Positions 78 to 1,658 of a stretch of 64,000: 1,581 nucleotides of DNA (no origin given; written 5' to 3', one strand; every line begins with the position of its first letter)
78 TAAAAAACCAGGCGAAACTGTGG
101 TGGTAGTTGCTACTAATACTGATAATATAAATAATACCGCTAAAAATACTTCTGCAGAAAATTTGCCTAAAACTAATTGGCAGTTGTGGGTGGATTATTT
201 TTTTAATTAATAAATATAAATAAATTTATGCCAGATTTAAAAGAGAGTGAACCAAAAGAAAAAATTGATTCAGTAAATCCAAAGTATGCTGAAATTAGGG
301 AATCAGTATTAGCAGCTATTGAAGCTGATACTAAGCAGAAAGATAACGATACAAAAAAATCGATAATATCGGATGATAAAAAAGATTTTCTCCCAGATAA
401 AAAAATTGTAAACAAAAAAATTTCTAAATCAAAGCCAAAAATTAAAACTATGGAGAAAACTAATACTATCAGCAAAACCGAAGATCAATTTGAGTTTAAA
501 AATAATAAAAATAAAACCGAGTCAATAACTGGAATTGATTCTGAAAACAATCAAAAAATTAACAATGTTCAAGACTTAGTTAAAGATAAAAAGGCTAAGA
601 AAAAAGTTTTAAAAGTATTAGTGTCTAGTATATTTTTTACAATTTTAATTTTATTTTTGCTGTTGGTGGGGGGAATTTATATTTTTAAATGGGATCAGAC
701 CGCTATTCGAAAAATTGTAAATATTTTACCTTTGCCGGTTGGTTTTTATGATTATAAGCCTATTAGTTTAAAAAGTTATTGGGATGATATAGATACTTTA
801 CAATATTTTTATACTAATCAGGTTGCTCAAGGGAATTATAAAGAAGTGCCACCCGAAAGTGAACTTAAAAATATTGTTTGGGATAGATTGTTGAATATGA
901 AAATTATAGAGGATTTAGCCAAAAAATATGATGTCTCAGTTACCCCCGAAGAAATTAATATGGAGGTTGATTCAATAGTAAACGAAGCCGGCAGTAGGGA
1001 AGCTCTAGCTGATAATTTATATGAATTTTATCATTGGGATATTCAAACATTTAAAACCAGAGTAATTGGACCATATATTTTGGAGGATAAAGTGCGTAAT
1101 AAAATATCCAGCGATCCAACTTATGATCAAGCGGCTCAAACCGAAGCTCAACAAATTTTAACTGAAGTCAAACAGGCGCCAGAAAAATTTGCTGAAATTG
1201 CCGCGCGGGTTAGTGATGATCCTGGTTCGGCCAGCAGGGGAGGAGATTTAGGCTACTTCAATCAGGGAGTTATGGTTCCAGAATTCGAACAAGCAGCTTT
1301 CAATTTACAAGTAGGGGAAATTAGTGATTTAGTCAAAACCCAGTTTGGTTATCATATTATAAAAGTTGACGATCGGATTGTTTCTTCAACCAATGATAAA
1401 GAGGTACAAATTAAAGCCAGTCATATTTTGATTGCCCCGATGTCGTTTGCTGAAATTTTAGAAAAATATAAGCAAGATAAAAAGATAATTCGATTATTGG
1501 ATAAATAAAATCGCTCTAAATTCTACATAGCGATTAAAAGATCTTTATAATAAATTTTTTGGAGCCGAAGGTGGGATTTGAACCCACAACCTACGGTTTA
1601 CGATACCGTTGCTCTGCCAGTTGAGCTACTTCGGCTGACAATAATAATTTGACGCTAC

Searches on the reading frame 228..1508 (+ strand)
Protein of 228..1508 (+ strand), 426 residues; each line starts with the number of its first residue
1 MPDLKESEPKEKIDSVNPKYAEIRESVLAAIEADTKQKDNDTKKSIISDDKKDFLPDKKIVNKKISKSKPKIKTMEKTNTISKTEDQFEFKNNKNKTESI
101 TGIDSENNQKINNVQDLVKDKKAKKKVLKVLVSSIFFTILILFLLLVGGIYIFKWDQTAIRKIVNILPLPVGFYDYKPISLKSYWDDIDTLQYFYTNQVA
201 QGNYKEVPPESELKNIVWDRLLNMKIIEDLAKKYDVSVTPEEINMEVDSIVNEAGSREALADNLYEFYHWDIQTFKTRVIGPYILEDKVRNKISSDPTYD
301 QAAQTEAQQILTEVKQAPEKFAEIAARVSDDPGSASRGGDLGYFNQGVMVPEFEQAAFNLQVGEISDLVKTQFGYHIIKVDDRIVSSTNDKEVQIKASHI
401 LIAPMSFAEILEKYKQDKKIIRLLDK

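Call 70: search_protein_families(library=ncbifam, proteins=[window:228-1508:+], max_evalue=1e-10)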
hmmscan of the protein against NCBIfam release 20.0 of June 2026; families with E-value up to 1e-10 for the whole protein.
window:228-1508:+ (426 aa): 8 families
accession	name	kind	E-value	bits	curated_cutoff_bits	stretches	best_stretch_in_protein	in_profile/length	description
NF008038.0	PRK10770.1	equivalog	1.2e-22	80.3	394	1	299-419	299-418/431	peptidylprolyl isomerase SurA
NF002827.0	PRK03002.1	equivalog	3.6e-21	75.4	343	1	304-383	147-225/285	peptidylprolyl isomerase PrsA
NF002846.0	PRK03095.1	equivalog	1.1e-20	74.3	361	1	305-392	144-232/287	peptidylprolyl isomerase PrsA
NF002824.0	PRK02998.1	subfamily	3.2e-19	69.4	360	1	308-384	149-224/283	peptidylprolyl isomerase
NF000809.0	PRK00059.1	equivalog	5.7e-17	62.1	303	1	304-385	207-289/336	peptidylprolyl isomerase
NF011969.0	PRK15441.1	equivalog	5.7e-13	49.1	127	1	307-381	18-90/93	peptidylprolyl isomerase PpiC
TIGR02933.1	nifM_nitrog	equivalog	8.5e-13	48.8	168.2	1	301-379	139-216/256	nitrogen fixation protein NifM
NF008054.0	PRK10788.1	equivalog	4.3e-11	42.2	493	1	302-383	279-358/626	peptidylprolyl isomerase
